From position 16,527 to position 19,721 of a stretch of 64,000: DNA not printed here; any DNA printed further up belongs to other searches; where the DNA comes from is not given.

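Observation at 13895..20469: Compact acidic-exopolysaccharide (polyuronide; alginate/glucuronan-like) synthesis and remodelling locus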

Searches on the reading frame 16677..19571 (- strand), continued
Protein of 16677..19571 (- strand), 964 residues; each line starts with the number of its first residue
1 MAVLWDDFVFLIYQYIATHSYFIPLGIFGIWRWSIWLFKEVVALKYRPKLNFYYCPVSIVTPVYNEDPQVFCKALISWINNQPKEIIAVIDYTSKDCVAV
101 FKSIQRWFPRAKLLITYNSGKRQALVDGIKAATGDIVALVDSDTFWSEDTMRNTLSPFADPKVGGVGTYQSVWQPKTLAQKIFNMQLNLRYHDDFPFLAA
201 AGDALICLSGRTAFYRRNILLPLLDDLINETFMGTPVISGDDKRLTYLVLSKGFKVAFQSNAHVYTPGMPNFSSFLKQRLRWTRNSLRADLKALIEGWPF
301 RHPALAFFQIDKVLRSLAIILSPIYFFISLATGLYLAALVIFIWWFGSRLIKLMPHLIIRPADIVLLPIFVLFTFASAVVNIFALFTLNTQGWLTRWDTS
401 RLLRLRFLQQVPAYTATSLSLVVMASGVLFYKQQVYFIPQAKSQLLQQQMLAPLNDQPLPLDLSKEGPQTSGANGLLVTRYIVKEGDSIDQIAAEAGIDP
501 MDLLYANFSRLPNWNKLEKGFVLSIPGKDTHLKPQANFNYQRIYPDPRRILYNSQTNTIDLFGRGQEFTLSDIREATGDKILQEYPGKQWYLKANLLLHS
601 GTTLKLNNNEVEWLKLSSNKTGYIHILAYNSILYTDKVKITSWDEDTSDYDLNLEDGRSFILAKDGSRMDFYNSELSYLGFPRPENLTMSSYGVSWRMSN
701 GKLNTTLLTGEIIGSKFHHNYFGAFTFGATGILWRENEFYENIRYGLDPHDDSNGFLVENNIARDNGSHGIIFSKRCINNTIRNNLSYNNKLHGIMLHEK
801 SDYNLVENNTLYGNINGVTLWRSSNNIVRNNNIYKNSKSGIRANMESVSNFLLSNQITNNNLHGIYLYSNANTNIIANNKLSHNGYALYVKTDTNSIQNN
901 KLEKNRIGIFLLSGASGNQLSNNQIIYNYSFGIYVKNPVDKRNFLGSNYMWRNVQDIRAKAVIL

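Call 9: find_homologous_proteins(query=window:16677-19571:-, max_evalue=1e-10)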
Query window:16677-19571:- (964 aa): 515 proteins with E <= 1e-10 among 8000 candidates; the best 120 are listed.
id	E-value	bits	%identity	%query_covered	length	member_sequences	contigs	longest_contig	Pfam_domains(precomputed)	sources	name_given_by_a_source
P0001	0.0e+0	2220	100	100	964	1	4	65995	PF13632.13,PF13229.13,PF13506.14,PF13641.13,PF00535.33,PF05048.20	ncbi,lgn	-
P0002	0.0e+0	1997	89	100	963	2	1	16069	PF13632.13,PF13229.13,PF13506.14,PF13641.13,PF01476.27,PF00535.33,PF05048.20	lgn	-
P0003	0.0e+0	1864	82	100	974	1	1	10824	PF13632.13,PF13229.13,PF13506.14,PF13641.13,PF01476.27,PF00535.33,PF05048.20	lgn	-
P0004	0.0e+0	1611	71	100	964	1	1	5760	PF13632.13,PF13229.13,PF13506.14,PF13641.13,PF01476.27,PF00535.33,PF05048.20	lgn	-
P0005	0.0e+0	1609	71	100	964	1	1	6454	PF13632.13,PF13229.13,PF13506.14,PF13641.13,PF01476.27,PF00535.33,PF05048.20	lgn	-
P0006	0.0e+0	1605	71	100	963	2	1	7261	PF13632.13,PF13229.13,PF13506.14,PF13641.13,PF00535.33,PF05048.20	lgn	-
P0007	0.0e+0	1347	61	100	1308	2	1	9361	PF13632.13,PF13229.13,PF13506.14,PF13641.13,PF07602.18,PF01476.27,PF00535.33,PF05048.20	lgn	-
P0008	0.0e+0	1290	58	99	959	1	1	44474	PF13632.13,PF13229.13,PF13506.14,PF13641.13,PF01476.27,PF00535.33,PF05048.20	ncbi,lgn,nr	ncbi:MAG: glycosyltransferase [bacterium]|nr:glycosyltransferase [bacterium]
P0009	0.0e+0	1275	57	99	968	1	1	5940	PF13632.13,PF13229.13,PF13506.14,PF13641.13,PF01476.27,PF23473.2,PF00535.33,PF05048.20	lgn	-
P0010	0.0e+0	1264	58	99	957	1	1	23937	PF13632.13,PF13229.13,PF13506.14,PF13641.13,PF01476.27,PF00535.33,PF05048.20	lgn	-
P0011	0.0e+0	1260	56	99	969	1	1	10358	PF13632.13,PF13229.13,PF13506.14,PF13641.13,PF01476.27,PF00535.33,PF05048.20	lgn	-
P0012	0.0e+0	1256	56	99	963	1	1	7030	PF13632.13,PF13229.13,PF13506.14,PF13641.13,PF01476.27,PF00535.33,PF05048.20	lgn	-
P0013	0.0e+0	1255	58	99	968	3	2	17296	PF13632.13,PF13229.13,PF13506.14,PF13641.13,PF01476.27,PF00535.33,PF05048.20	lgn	-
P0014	0.0e+0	1251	58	99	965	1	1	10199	PF13632.13,PF13229.13,PF13506.14,PF13641.13,PF01476.27,PF00535.33,PF05048.20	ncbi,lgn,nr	ncbi:MAG: right-handed parallel beta-helix repeat-containing protein [Candidatus Levybacteria bacter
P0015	0.0e+0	1250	58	99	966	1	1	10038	PF13632.13,PF13229.13,PF13506.14,PF13641.13,PF01476.27,PF00535.33,PF05048.20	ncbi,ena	-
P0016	0.0e+0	1246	57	99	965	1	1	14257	PF13632.13,PF13229.13,PF13506.14,PF13641.13,PF01476.27,PF00535.33,PF05048.20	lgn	-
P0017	0.0e+0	1246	57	99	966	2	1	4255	PF13632.13,PF13229.13,PF13506.14,PF13641.13,PF01476.27,PF00535.33,PF05048.20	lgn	-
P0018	0.0e+0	1239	56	99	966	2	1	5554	PF13632.13,PF13229.13,PF13506.14,PF13641.13,PF01476.27,PF00535.33,PF05048.20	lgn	-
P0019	0.0e+0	1237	58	99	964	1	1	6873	PF13632.13,PF13229.13,PF13506.14,PF13641.13,PF01476.27,PF00535.33,PF05048.20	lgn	-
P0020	0.0e+0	1236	57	99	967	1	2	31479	PF13632.13,PF13229.13,PF13506.14,PF13641.13,PF01476.27,PF00535.33,PF05048.20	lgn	-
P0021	0.0e+0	1234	57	100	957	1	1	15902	PF13632.13,PF13229.13,PF13506.14,PF13641.13,PF01476.27,PF00535.33,PF05048.20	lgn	-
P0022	0.0e+0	1230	56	99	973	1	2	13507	PF13632.13,PF13229.13,PF13506.14,PF13641.13,PF01476.27,PF00535.33,PF05048.20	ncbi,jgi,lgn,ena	-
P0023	0.0e+0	1224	57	99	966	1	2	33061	PF13632.13,PF13229.13,PF13506.14,PF13641.13,PF01476.27,PF00535.33,PF05048.20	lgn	-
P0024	0.0e+0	1220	57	99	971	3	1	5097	PF13632.13,PF13229.13,PF13506.14,PF13641.13,PF01476.27,PF00535.33,PF05048.20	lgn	-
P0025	0.0e+0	1215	56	99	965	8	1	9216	PF13632.13,PF13229.13,PF13506.14,PF13641.13,PF01476.27,PF00535.33,PF05048.20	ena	-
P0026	0.0e+0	1209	56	99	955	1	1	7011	PF13632.13,PF13229.13,PF13506.14,PF13641.13,PF01476.27,PF00535.33,PF05048.20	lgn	-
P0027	0.0e+0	1204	55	99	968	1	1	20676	PF13632.13,PF13229.13,PF13506.14,PF13641.13,PF01476.27,PF00535.33,PF05048.20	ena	-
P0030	0.0e+0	1200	55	99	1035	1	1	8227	PF13632.13,PF13229.13,PF13506.14,PF13641.13,PF01476.27,PF00535.33,PF05048.20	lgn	-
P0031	0.0e+0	1199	55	99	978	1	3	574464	PF13632.13,PF13229.13,PF13506.14,PF13641.13,PF01476.27,PF00535.33,PF05048.20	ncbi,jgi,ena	-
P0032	0.0e+0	1198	55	99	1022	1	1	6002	PF13632.13,PF13229.13,PF13506.14,PF13641.13,PF01476.27,PF00535.33,PF05048.20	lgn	-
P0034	0.0e+0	1193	55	99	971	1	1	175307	PF13632.13,PF13229.13,PF13506.14,PF13641.13,PF01476.27,PF00535.33,PF05048.20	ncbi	-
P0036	0.0e+0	1190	54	99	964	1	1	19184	PF13632.13,PF13229.13,PF13506.14,PF13641.13,PF01476.27,PF00535.33,PF05048.20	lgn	-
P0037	0.0e+0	1190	55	98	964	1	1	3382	PF13632.13,PF13229.13,PF13506.14,PF13641.13,PF01476.27,PF00535.33,PF05048.20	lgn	-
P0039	0.0e+0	1184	54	99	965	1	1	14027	PF13632.13,PF13229.13,PF13506.14,PF13641.13,PF01476.27,PF23473.2,PF00535.33,PF05048.20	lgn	-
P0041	0.0e+0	1182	61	87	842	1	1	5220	PF13632.13,PF13229.13,PF13506.14,PF13641.13,PF01476.27,PF00535.33,PF05048.20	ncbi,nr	ncbi:MAG: glycosyltransferase, partial [bacterium]|nr:glycosyltransferase [bacterium]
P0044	0.0e+0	1175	55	99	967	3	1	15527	PF13632.13,PF13229.13,PF13506.14,PF13641.13,PF01476.27,PF00535.33,PF05048.20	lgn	-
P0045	0.0e+0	1174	56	99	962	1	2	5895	PF13632.13,PF13229.13,PF13506.14,PF13641.13,PF01476.27,PF00535.33,PF05048.20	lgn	-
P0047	0.0e+0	1171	55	99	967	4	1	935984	PF13632.13,PF13229.13,PF13506.14,PF13641.13,PF00535.33,PF05048.20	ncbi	-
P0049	0.0e+0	1170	55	98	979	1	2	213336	PF13632.13,PF13229.13,PF13506.14,PF13641.13,PF01476.27,PF00535.33,PF05048.20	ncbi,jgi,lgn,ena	-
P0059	0.0e+0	1163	55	99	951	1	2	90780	PF13632.13,PF13229.13,PF13506.14,PF13641.13,PF01476.27,PF00535.33,PF05048.20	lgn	-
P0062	0.0e+0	1159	53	99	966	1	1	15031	PF13632.13,PF13229.13,PF13641.13,PF01476.27,PF00535.33,PF05048.20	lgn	-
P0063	0.0e+0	1157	54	99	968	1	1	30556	PF13632.13,PF13229.13,PF13506.14,PF13641.13,PF01476.27,PF00535.33,PF05048.20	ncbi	-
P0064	0.0e+0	1156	53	99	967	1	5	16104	PF13229.13,PF13506.14,PF13641.13,PF01476.27,PF00535.33,PF05048.20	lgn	-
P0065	0.0e+0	1156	54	99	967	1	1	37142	PF13632.13,PF13229.13,PF13506.14,PF13641.13,PF01476.27,PF00535.33,PF05048.20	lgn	-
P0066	0.0e+0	1154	54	99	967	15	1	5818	PF13632.13,PF13229.13,PF13506.14,PF13641.13,PF01476.27,PF00535.33,PF05048.20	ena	-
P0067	0.0e+0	1153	54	99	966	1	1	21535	PF13632.13,PF13229.13,PF13506.14,PF13641.13,PF01476.27,PF00535.33,PF05048.20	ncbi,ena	-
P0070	0.0e+0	1151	53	99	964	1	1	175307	PF13632.13,PF13229.13,PF13506.14,PF13641.13,PF01476.27,PF00535.33,PF05048.20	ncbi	-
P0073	0.0e+0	1149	52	99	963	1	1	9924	PF13632.13,PF13229.13,PF13506.14,PF13641.13,PF01476.27,PF00535.33,PF05048.20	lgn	-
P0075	0.0e+0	1146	55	96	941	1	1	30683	PF13632.13,PF13229.13,PF13506.14,PF13641.13,PF01476.27,PF00535.33,PF05048.20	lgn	-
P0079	0.0e+0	1142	53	99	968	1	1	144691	PF13632.13,PF13229.13,PF13506.14,PF13641.13,PF01476.27,PF23473.2,PF00535.33,PF05048.20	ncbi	-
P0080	0.0e+0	1140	54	99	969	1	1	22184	PF13632.13,PF13229.13,PF13506.14,PF13641.13,PF01476.27,PF00535.33,PF05048.20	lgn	-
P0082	0.0e+0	1137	53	100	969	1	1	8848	PF13632.13,PF13229.13,PF13506.14,PF13641.13,PF01476.27,PF00535.33,PF05048.20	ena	-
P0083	0.0e+0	1136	54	97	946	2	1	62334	PF13632.13,PF13229.13,PF13506.14,PF13641.13,PF01476.27,PF00535.33,PF05048.20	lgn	-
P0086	0.0e+0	1134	53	99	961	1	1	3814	PF13632.13,PF13229.13,PF13506.14,PF13641.13,PF01476.27,PF00535.33,PF05048.20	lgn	-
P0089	0.0e+0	1128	52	98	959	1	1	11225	PF13632.13,PF13229.13,PF13506.14,PF13641.13,PF01476.27,PF00535.33,PF05048.20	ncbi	-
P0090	0.0e+0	1128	53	99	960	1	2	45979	PF13632.13,PF13229.13,PF13506.14,PF13641.13,PF01476.27,PF00535.33,PF05048.20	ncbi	-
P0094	0.0e+0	1123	54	99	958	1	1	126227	PF13632.13,PF13229.13,PF13506.14,PF13641.13,PF01476.27,PF23473.2,PF00535.33,PF05048.20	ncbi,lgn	-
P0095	0.0e+0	1122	53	99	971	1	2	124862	PF13632.13,PF13229.13,PF13506.14,PF13641.13,PF01476.27,PF00535.33,PF05048.20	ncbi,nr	ncbi:right-handed parallel beta-helix repeat-containing protein [Candidatus Daviesbacteria bacterium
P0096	0.0e+0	1121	52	99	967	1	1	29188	PF13632.13,PF13229.13,PF13506.14,PF13641.13,PF01476.27,PF00535.33,PF05048.20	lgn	-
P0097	0.0e+0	1121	53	98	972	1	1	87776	PF13632.13,PF13229.13,PF13506.14,PF13641.13,PF01476.27,PF00535.33,PF05048.20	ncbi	-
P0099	0.0e+0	1111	52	99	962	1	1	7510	PF13632.13,PF13229.13,PF13506.14,PF13641.13,PF01476.27,PF00535.33,PF05048.20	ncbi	-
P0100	0.0e+0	1111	53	98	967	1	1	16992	PF13632.13,PF13229.13,PF13506.14,PF13641.13,PF01476.27,PF00535.33,PF05048.20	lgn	-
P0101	0.0e+0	1109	53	99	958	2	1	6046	PF13632.13,PF13229.13,PF13506.14,PF13641.13,PF01476.27,PF00535.33,PF05048.20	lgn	-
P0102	0.0e+0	1108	52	98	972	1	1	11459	PF13632.13,PF13229.13,PF13506.14,PF13641.13,PF01476.27,PF00535.33,PF05048.20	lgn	-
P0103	0.0e+0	1108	51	99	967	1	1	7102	PF13632.13,PF13229.13,PF13506.14,PF13641.13,PF01476.27,PF00535.33,PF05048.20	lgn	-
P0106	0.0e+0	1101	53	96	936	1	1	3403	PF13632.13,PF13229.13,PF13506.14,PF13641.13,PF01476.27,PF00535.33,PF05048.20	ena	-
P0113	0.0e+0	1094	53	99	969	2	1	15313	PF13632.13,PF13229.13,PF13506.14,PF13641.13,PF01476.27,PF00535.33,PF05048.20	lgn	-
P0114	0.0e+0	1094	51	99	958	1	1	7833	PF13632.13,PF13229.13,PF13506.14,PF13641.13,PF01476.27,PF00535.33,PF05048.20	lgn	-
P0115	0.0e+0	1092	51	99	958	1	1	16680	PF13632.13,PF13229.13,PF13506.14,PF13641.13,PF01476.27,PF00535.33,PF05048.20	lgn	-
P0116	0.0e+0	1092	52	98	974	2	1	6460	PF13632.13,PF13229.13,PF13506.14,PF13641.13,PF01476.27,PF00535.33,PF05048.20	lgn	-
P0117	0.0e+0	1092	52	99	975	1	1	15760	PF13632.13,PF13229.13,PF13506.14,PF13641.13,PF01476.27,PF00535.33,PF05048.20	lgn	-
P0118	0.0e+0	1090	51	99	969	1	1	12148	PF13632.13,PF13229.13,PF13506.14,PF13641.13,PF01476.27,PF00535.33,PF05048.20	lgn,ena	-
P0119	0.0e+0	1083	51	98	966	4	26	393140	PF13632.13,PF13229.13,PF13506.14,PF13641.13,PF01476.27,PF00535.33,PF05048.20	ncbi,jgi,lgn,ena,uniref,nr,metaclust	ncbi:hypothetical protein A3G67_03780 [Candidatus Roizmanbacteria bacterium RIFCSPLOWO2_12_FULL_40_1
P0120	0.0e+0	1082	51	99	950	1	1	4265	PF13632.13,PF13229.13,PF13506.14,PF13641.13,PF01476.27,PF00535.33,PF05048.20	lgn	-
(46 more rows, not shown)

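Call 11: find_encoding_contigs(protein=P0047, flank=10000, max_places=2)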
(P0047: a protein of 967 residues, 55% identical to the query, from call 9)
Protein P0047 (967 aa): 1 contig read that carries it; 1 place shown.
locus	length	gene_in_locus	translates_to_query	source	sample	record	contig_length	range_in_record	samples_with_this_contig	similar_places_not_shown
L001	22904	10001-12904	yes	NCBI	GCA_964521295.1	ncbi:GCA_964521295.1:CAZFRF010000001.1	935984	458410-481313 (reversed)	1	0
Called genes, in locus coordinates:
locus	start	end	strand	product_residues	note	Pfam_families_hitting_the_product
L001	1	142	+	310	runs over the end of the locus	PF00768:Peptidase_S11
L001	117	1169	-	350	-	-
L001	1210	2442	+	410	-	PF00749:tRNA-synt_1c, PF19269:Anticodon_2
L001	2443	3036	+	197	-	-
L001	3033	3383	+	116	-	PF01219:DAGK_prokar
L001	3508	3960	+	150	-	-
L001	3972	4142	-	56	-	-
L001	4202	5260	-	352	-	-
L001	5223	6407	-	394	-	PF13185:GAF_2 (weak), PF00512:HisKA, PF02518:HATPase_c, PF14501:HATPase_c_5 (weak)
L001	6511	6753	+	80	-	PF04226:Transgly_assoc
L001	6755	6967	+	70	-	-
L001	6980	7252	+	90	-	-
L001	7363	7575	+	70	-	-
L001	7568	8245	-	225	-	PF00072:Response_reg, PF00486:Trans_reg_C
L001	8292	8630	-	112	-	PF02325:CCB3_YggT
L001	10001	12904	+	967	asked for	PF13506:Glyco_transf_21, PF00535:Glycos_transf_2, PF13641:Glyco_tranf_2_3, PF13632:Glyco_trans_2_3, PF13229:Beta_helix, PF05048:NosD, PF13229:Beta_helix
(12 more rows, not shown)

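Call 12: find_encoding_contigs(protein=P0119, flank=10000, max_places=2)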
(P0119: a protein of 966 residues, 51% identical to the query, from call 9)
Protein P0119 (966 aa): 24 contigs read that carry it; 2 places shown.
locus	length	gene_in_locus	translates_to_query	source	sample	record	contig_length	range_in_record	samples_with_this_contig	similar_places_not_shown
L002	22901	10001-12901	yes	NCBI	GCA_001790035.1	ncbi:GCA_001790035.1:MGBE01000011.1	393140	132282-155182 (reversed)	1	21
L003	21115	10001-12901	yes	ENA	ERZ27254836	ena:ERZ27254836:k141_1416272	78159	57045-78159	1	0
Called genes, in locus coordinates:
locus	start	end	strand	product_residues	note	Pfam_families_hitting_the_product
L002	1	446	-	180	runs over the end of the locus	PF09536:DUF2378 (weak)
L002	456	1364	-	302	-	PF00294:PfkB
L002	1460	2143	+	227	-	PF21694:DNA_pol3_delta_C (faint)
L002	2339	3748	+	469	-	PF02878:PGM_PMM_I, PF02879:PGM_PMM_II, PF02880:PGM_PMM_III, PF00408:PGM_PMM_IV (weak)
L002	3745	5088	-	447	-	-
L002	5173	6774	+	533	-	-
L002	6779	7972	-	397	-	PF00162:PGK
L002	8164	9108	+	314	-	PF03721:UDPG_MGDP_dh_N, PF00984:UDPG_MGDP_dh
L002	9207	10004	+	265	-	PF00041:fn3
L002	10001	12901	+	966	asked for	PF13506:Glyco_transf_21, PF13641:Glyco_tranf_2_3, PF00535:Glycos_transf_2, PF13632:Glyco_trans_2_3, PF13229:Beta_helix, PF05048:NosD, PF13229:Beta_helix, PF05048:NosD, +2 more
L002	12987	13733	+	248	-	PF08787:Alginate_lyase2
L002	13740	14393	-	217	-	PF04203:Sortase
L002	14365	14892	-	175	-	-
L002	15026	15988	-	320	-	PF00657:Lipase_GDSL, PF13472:Lipase_GDSL_2 (weak)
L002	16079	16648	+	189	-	PF00717:Peptidase_S24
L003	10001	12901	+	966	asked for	PF13506:Glyco_transf_21, PF13641:Glyco_tranf_2_3, PF00535:Glycos_transf_2, PF13632:Glyco_trans_2_3, PF13229:Beta_helix, PF05048:NosD, PF13229:Beta_helix, PF05048:NosD, +2 more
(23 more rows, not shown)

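Call 19: find_encoding_contigs(protein=P0001, flank=10000, max_places=4)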
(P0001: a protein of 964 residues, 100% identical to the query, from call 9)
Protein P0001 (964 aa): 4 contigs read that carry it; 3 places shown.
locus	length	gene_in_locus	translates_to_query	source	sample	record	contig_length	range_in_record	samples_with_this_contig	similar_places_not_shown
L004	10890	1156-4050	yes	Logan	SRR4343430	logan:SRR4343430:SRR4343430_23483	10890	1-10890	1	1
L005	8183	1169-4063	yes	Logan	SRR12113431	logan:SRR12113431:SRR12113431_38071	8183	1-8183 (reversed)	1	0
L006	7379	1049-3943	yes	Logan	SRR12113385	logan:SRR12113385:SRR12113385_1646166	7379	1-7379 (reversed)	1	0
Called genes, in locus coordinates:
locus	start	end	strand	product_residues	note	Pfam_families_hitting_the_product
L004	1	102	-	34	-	?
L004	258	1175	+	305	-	PF03721:UDPG_MGDP_dh_N, PF00984:UDPG_MGDP_dh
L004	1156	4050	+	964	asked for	PF13506:Glyco_transf_21, PF00535:Glycos_transf_2, PF13641:Glyco_tranf_2_3, PF13632:Glyco_trans_2_3, PF13229:Beta_helix, PF05048:NosD, PF13229:Beta_helix, PF05048:NosD, +1 more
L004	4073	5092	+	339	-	PF22842:Pel9A-like_beta_helix, PF05048:NosD (faint), PF13229:Beta_helix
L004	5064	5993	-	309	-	PF08787:Alginate_lyase2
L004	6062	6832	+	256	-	-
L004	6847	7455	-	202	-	-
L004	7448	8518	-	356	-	PF00145:DNA_methylase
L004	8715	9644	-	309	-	PF07992:Pyr_redox_2, PF13738:Pyr_redox_3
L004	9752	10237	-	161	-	PF03073:TspO_MBR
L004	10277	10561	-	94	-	-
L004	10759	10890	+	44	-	?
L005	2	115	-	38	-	?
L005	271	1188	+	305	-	PF03721:UDPG_MGDP_dh_N, PF00984:UDPG_MGDP_dh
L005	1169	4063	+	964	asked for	PF13506:Glyco_transf_21, PF00535:Glycos_transf_2, PF13641:Glyco_tranf_2_3, PF13632:Glyco_trans_2_3, PF13229:Beta_helix, PF05048:NosD, PF13229:Beta_helix, PF05048:NosD, +1 more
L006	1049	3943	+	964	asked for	PF13506:Glyco_transf_21, PF00535:Glycos_transf_2, PF13641:Glyco_tranf_2_3, PF13632:Glyco_trans_2_3, PF13229:Beta_helix, PF05048:NosD, PF13229:Beta_helix, PF05048:NosD, +1 more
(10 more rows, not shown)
